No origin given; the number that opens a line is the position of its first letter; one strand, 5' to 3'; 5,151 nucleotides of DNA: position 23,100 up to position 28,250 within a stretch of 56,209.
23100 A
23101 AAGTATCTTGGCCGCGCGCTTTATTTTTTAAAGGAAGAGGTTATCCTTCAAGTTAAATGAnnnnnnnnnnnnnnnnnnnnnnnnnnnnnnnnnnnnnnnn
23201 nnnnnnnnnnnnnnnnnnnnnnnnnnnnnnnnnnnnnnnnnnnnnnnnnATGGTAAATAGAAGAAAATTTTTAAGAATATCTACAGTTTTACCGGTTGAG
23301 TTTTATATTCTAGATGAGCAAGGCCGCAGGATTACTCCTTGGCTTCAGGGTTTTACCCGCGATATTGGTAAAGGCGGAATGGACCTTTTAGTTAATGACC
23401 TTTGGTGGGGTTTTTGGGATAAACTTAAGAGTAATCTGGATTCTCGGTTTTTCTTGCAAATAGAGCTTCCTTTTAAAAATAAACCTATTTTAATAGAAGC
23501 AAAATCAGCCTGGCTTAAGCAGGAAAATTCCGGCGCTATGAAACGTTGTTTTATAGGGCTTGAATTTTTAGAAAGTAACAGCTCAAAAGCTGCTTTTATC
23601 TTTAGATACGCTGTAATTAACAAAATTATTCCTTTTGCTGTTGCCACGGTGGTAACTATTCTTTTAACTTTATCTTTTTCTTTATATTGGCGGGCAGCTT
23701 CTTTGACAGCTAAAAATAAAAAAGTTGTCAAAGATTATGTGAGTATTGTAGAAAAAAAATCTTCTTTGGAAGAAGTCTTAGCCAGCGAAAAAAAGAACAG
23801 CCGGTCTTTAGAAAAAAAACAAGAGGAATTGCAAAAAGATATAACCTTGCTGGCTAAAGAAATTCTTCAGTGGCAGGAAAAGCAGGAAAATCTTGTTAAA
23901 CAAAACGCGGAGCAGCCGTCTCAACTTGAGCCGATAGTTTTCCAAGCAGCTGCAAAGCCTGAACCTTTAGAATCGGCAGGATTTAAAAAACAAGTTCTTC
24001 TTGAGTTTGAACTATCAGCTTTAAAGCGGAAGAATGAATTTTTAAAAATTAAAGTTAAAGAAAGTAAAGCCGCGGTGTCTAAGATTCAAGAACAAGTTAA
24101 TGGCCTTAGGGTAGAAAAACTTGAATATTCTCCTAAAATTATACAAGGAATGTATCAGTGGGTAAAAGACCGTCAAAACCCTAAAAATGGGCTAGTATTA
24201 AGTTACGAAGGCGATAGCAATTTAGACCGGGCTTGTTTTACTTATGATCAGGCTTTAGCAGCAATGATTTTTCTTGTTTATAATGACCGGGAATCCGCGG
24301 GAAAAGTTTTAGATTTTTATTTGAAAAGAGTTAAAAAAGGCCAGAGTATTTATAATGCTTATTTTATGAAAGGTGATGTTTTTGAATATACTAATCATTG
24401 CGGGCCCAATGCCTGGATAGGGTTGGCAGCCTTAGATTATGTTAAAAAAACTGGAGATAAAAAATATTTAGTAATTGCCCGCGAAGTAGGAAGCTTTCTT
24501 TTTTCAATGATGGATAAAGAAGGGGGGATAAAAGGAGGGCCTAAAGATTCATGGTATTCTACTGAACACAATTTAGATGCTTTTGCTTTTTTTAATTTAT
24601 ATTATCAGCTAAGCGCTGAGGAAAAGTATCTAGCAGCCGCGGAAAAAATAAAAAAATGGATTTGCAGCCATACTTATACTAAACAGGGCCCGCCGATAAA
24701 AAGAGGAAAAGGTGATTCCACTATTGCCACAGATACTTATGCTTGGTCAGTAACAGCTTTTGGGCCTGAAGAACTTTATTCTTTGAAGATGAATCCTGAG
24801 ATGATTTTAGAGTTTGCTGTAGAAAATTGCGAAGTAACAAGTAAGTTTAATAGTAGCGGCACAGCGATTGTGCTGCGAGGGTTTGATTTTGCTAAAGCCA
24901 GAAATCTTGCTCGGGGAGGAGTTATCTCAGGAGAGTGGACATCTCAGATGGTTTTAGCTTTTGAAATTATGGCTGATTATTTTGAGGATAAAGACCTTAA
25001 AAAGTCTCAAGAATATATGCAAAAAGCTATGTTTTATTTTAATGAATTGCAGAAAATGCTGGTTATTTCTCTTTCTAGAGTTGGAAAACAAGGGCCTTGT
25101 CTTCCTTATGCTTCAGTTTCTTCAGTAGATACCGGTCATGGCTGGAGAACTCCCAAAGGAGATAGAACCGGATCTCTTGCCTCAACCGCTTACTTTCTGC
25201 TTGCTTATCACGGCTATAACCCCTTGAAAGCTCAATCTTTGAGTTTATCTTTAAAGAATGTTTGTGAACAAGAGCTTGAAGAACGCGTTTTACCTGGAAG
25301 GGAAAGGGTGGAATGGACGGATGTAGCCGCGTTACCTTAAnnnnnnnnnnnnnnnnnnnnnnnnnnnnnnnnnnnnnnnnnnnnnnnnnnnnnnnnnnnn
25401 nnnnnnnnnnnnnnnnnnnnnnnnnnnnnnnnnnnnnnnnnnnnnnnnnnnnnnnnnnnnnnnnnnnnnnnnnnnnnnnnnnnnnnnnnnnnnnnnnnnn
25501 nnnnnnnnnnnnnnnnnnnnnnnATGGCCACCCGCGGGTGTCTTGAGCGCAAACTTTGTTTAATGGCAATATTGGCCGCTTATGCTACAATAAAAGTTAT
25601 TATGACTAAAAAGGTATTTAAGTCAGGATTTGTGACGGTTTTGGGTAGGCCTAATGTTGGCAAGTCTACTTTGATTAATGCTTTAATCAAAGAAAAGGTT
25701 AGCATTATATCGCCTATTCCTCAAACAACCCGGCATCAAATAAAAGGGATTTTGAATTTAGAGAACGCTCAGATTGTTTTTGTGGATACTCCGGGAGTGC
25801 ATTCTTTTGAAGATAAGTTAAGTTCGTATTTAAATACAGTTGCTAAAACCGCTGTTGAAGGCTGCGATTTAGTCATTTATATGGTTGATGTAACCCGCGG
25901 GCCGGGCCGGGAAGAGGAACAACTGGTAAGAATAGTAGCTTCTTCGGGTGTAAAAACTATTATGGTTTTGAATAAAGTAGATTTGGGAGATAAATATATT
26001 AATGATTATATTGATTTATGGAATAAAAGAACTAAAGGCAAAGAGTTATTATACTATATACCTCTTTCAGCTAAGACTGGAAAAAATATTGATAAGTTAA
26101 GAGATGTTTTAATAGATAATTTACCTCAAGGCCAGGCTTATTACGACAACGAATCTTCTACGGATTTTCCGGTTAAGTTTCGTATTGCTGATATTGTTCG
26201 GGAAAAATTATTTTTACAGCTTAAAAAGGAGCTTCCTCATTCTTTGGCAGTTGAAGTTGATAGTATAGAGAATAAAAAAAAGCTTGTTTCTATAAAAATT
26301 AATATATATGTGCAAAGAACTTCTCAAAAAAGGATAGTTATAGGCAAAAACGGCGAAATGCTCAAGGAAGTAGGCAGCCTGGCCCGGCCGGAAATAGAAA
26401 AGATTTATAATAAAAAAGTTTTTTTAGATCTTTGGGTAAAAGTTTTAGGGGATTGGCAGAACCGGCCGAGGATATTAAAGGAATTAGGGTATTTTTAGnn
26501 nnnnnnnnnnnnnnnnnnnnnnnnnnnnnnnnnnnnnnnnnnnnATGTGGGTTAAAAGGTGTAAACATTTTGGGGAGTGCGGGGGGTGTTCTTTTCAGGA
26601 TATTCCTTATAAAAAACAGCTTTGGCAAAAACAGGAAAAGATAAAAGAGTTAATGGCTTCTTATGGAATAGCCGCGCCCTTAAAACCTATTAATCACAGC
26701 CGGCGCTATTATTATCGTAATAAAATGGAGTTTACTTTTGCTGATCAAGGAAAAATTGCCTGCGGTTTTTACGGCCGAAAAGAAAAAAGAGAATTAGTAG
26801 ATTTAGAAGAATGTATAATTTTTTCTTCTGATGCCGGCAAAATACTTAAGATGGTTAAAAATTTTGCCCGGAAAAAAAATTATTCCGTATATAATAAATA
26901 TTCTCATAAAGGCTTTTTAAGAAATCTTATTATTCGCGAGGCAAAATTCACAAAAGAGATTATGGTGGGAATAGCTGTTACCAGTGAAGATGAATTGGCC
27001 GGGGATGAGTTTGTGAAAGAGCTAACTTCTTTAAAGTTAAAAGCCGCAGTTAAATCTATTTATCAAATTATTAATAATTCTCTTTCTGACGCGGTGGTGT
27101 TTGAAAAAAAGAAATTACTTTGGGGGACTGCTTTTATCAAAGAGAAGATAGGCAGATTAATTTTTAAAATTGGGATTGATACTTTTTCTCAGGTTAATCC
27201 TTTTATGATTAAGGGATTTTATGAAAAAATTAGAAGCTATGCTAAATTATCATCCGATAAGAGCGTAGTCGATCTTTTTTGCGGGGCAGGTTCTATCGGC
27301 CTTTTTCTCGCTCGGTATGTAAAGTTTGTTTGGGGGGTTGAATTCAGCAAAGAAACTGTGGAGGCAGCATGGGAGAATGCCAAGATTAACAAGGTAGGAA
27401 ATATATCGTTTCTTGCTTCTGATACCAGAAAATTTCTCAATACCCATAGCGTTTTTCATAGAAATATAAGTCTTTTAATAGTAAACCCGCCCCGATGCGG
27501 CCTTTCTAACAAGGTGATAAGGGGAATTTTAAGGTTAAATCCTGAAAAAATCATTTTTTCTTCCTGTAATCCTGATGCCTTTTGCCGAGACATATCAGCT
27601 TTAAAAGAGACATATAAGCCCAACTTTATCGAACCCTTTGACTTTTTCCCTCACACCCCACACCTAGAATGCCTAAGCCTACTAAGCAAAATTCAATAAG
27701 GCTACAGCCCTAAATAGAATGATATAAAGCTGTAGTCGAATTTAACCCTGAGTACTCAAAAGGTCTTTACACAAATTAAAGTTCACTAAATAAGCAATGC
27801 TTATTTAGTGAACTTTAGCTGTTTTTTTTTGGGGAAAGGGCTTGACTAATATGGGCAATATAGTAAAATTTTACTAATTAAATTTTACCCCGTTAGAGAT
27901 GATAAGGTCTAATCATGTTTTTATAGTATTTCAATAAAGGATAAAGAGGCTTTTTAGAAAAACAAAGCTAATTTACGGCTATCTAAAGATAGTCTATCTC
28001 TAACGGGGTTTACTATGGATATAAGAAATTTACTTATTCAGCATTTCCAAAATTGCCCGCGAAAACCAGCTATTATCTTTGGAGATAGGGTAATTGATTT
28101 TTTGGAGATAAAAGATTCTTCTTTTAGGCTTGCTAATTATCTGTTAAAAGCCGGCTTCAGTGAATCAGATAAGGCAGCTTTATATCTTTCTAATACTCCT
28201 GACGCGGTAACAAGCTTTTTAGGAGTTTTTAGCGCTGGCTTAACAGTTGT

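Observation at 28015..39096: Complete-looking type II (aromatic) polyketide synthase cluster with an oxygenase-free, unusual accessory set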

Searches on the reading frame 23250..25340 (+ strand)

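Call 4: search_protein_families(library=pfam, proteins=[window:23250-25340:+], max_evalue=0.01)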
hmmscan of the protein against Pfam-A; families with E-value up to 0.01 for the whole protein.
window:23250-25340:+ (696 aa): 3 families
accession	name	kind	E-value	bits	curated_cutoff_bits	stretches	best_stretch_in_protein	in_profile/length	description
PF07238.19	PilZ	-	7e-05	23.5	22.5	1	3-111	1-90/102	PilZ domain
PF03663.20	Glyco_hydro_76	-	0.0024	17.9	25.9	1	386-476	88-191/366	Glycosyl hydrolase family 76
PF14584.11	DUF4446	-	0.0032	17.9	27.4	1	130-212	5-82/150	Protein of unknown function (DUF4446)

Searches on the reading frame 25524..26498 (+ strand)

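Call 4: search_protein_families(library=pfam, proteins=[window:25524-26498:+], max_evalue=0.01)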
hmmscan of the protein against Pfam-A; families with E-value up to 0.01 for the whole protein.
window:25524-26498:+ (324 aa): 13 families
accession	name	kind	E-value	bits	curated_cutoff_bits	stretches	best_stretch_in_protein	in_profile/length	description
PF01926.29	MMR_HSR1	-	2e-26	92.8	21.9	1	37-151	2-113/113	50S ribosome-binding GTPase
PF07650.23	KH_2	-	2.5e-18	66.1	22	1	236-312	1-78/78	KH domain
PF00009.33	GTP_EFTU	-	8e-16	58.6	26.5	1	79-201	66-187/188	Elongation factor Tu GTP binding domain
PF02421.24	FeoB_N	-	3.8e-13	49.7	27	1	37-193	3-153/156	Ferrous iron transport protein B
PF00350.29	Dynamin_N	-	1.2e-12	48.7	27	2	76-152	95-168/168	Dynamin family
PF03193.22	RsgA_GTPase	-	1.8e-10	41.3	30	1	28-96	100-172/174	RsgA GTPase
PF04548.22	AIG1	-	6.8e-08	32.5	27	1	38-163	4-138/212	AIG1 family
PF20720.3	nSTAND3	-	4.1e-05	23.8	27.2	1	29-96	12-81/155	Novel STAND NTPase 3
PF00071.28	Ras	-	7.6e-05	22.8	21.6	1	38-198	3-158/162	Ras family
PF00025.27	Arf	-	0.00023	21.1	22.3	1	32-197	12-171/174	ADP-ribosylation factor family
PF16897.10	MMR_HSR1_Xtn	-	0.0012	19.2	35.2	1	143-200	56-104/106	C-terminal region of MMR_HSR1 domain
PF09439.16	SRPRB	-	0.0022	17.9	25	1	37-125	6-84/178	Signal recognition particle receptor beta subunit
PF02492.25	cobW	-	0.0031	17.5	20.7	0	71-158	72-159/180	CobW/HypB/UreG, nucleotide-binding domain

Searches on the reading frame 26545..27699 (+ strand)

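Call 4: search_protein_families(library=pfam, proteins=[window:26545-27699:+], max_evalue=0.01)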
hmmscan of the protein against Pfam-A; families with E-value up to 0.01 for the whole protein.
window:26545-27699:+ (384 aa): 8 families
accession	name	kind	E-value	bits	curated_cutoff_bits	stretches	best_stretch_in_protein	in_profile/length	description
PF05958.17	tRNA_U5-meth_tr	-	5.1e-29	101.8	23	1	22-382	2-356/357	tRNA (Uracil-5-)-methyltransferase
PF13847.12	Methyltransf_31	-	2.4e-11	43.9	27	1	236-349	2-121/145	Methyltransferase domain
PF02475.24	TRM5-TYW2_MTfase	-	4.3e-07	30.5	28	1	226-306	25-107/164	TRM5/TYW2 methyltransferase domain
PF09445.16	Methyltransf_15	-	1.7e-06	28.2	22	1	240-321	3-85/165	RNA cap guanine-N2 methyltransferase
PF05175.20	MTS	-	2.8e-06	27.5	23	1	237-316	31-107/170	Methyltransferase small domain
PF13649.12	Methyltransf_25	-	3.4e-06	28.1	27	1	241-300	1-61/97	Methyltransferase domain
PF03602.21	Cons_hypoth95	-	2e-05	24.8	24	1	236-316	40-122/182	Conserved hypothetical protein 95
PF08241.18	Methyltransf_11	-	0.003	18.6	21.2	1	243-296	2-53/95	Methyltransferase domain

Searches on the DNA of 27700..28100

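Call 37: search_rna_families(source=window, start=27700, end=28100, threshold=evalue, max_evalue=1)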
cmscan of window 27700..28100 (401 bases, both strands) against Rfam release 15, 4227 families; matches with E-value up to 1: 11.
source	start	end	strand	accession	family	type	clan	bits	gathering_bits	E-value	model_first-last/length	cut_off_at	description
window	27748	27830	+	RF02436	SpF43_sRNA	Gene; sRNA;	-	28.8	70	0.00058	1-99/99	no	Streptococcus sRNA SpF43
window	27780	27815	-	RF02436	SpF43_sRNA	Gene; sRNA;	-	26.1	70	0.0032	36-71/99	no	Streptococcus sRNA SpF43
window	27779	27815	+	RF04258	mir-994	Gene; miRNA;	-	22.5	93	0.041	1-81/81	no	mir-994 microRNA precursor family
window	27779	27817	+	RF03790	MIR8008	Gene; miRNA;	-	21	66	0.079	1-55/55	no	MIR8008 microRNA precursor family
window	27777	27817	-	RF03305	mir-3338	Gene; miRNA;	-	21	95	0.11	1-84/84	no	mir-3338 microRNA precursor family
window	27744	27832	-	RF01742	lactis-plasmid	Gene; sRNA;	-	20.7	70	0.7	1-106/106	no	lactis-plasmid RNA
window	27756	27832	+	RF02417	VR-RNA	Gene; sRNA;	-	20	100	0.032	312-397/397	no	VR-RNA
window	27739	27848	+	RF03530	bglG-cis-reg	Cis-reg;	-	18.7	80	0.66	1-137/137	no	cis-regulatory element of the bglG/LicT operon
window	27776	27819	-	RF04157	MIR9486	Gene; miRNA;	-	18.4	100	0.39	1-119/119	no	MIR9486 microRNA precursor family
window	27761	27843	+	RF04071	MIR2863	Gene; miRNA;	CL00139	18.1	94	0.61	1-113/113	no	MIR2863 microRNA precursor family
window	27777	27817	-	RF04071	MIR2863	Gene; miRNA;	CL00139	17.5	94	0.92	20-94/113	no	MIR2863 microRNA precursor family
